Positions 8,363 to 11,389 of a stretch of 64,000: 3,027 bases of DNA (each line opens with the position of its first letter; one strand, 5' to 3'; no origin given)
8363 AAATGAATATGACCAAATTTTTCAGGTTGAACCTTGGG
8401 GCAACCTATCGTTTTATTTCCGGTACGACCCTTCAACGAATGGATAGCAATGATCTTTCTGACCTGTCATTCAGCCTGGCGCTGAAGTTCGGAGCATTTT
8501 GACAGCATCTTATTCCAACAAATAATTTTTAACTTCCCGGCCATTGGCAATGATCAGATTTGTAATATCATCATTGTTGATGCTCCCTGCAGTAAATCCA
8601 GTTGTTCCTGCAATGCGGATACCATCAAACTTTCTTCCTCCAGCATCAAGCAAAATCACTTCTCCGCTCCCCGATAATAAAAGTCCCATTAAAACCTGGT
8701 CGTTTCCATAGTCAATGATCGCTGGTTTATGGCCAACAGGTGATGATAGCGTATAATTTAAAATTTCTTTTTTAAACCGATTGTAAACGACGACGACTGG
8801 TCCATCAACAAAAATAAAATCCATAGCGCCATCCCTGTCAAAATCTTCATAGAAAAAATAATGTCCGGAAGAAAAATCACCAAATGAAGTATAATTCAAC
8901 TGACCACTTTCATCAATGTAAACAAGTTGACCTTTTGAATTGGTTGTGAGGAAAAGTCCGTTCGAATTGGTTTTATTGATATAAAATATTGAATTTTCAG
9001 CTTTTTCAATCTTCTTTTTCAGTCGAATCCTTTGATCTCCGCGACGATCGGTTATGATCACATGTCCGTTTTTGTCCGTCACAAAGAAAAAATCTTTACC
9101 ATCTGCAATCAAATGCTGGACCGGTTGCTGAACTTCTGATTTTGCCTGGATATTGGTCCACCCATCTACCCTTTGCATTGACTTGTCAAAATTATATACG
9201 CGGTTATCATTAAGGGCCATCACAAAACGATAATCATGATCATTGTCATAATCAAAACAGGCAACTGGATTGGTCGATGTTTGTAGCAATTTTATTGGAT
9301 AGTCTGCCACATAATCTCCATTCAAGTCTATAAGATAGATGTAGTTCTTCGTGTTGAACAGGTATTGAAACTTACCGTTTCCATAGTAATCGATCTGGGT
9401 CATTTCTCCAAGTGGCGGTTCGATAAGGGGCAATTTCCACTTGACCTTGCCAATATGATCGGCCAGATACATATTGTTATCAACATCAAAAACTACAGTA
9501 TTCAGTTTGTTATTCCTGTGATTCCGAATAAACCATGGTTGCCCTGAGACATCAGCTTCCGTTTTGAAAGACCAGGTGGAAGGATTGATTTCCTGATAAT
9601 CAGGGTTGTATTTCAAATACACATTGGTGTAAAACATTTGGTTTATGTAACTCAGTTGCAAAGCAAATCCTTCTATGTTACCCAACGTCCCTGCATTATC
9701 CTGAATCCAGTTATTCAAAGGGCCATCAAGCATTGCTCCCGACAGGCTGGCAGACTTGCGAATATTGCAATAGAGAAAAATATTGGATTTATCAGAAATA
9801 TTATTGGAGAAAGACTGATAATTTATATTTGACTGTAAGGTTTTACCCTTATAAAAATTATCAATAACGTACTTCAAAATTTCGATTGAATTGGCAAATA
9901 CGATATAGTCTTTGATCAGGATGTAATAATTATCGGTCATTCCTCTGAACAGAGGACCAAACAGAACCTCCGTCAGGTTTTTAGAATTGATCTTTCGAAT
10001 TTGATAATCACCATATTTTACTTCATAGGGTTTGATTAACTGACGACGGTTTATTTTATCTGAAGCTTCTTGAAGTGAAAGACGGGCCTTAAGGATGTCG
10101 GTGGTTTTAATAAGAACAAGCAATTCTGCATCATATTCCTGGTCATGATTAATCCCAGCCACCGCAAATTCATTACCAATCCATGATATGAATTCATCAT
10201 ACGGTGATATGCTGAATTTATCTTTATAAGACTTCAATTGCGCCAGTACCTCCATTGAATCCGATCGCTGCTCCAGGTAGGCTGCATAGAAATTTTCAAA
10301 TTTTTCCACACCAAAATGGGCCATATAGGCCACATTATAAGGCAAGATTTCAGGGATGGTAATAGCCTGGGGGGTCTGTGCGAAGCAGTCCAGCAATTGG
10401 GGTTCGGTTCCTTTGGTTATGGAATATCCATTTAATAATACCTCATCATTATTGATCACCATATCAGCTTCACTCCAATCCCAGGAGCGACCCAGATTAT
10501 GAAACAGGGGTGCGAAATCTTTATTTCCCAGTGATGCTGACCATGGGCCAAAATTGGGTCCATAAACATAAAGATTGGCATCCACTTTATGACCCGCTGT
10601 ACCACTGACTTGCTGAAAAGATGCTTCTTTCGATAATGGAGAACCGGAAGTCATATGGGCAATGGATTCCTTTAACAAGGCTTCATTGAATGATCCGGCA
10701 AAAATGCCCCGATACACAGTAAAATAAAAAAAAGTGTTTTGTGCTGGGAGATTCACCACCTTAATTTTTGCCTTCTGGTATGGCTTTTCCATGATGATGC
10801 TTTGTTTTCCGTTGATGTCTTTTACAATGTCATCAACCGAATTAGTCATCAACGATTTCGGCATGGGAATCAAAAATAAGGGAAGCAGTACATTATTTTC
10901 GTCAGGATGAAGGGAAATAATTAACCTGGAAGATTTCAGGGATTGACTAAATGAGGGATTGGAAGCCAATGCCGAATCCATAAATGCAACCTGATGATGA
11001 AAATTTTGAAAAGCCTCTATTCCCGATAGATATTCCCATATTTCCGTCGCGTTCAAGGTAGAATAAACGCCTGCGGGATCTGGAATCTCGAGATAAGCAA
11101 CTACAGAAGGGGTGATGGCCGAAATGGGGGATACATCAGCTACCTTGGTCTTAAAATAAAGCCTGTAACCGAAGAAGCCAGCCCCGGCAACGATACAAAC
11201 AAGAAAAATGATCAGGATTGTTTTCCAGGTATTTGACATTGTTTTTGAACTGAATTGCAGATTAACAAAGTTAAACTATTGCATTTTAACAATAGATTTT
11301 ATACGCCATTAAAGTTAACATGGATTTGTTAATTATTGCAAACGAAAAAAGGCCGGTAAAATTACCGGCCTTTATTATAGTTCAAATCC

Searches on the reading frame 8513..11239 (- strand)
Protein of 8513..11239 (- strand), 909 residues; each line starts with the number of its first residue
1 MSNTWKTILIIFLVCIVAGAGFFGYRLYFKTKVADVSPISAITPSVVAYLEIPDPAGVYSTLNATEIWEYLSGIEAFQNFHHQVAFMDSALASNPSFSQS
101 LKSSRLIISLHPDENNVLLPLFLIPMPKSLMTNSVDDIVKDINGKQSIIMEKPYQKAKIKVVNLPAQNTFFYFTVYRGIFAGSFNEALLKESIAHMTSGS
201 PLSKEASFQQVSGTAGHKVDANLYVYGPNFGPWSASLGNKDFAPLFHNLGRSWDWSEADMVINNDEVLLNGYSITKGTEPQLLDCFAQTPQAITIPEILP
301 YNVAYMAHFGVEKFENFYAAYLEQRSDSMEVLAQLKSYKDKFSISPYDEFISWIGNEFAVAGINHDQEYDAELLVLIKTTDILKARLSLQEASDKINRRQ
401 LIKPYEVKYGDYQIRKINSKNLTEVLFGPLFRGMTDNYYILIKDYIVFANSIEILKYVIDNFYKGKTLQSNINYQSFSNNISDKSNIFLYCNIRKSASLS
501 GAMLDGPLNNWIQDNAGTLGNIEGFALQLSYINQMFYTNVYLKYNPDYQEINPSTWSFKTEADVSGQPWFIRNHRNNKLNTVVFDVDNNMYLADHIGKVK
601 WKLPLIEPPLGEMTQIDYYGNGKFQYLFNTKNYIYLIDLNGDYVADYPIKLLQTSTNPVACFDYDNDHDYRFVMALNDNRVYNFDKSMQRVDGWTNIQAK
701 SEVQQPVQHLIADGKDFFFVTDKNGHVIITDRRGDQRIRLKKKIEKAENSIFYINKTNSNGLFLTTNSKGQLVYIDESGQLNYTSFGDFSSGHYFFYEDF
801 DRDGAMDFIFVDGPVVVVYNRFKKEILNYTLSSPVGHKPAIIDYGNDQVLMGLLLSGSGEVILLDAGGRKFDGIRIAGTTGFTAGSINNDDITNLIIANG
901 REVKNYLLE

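Call 3: search_protein_families(library=pfam, proteins=[window:8513-11239:-], max_evalue=0.01)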
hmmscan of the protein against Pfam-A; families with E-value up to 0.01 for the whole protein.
window:8513-11239:- (909 aa): 1 family
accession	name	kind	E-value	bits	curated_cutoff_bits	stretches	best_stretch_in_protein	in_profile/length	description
PF11832.13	DUF3352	-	8.3e-12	44.9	26.8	1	322-498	67-238/536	Protein of unknown function (DUF3352)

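Call 10: search_protein_families(library=ncbifam, proteins=[window:8513-11239:-], max_evalue=0.001)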
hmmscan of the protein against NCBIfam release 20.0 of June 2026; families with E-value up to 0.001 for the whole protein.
window:8513-11239:- (909 aa): 1 family
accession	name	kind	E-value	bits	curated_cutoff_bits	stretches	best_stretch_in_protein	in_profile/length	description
NF003296.0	PRK04296.1-1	equivalog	0.00049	20.2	183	0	416-491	3-78/195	thymidine kinase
